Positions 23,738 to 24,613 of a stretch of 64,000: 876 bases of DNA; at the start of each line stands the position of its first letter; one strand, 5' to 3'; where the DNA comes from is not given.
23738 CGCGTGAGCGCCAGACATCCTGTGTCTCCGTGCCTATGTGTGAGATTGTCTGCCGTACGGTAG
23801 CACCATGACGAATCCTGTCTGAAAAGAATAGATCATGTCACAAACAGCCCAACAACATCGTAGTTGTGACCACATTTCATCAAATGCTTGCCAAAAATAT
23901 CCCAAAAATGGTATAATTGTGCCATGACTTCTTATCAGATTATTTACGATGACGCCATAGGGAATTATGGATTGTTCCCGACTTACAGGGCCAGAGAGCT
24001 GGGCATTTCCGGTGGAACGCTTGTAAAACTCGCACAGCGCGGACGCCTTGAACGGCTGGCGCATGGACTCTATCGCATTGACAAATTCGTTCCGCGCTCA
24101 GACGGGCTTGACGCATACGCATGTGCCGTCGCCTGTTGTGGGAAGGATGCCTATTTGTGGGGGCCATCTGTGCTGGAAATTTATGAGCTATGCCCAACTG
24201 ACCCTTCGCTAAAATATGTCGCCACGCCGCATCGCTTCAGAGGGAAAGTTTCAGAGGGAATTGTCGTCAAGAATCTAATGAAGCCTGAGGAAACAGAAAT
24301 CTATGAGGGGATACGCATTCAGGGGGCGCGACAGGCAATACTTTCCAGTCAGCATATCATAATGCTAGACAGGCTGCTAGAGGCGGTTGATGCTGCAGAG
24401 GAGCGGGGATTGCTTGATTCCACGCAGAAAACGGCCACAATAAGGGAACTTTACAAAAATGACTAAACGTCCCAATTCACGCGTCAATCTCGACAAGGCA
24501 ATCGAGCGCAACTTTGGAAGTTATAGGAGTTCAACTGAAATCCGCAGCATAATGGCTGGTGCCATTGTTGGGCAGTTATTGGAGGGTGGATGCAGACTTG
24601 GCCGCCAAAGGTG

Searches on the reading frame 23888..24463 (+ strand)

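Call 91: search_protein_families(library=pfam, proteins=[window:23888-24463:+], max_evalue=0.001)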
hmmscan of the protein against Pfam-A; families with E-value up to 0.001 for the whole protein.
window:23888-24463:+ (192 aa): 1 family
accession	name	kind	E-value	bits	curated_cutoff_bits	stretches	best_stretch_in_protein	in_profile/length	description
PF13338.12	AbiEi_4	-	4.3e-06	27.2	25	1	35-64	19-48/49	Transcriptional regulator, AbiEi antitoxin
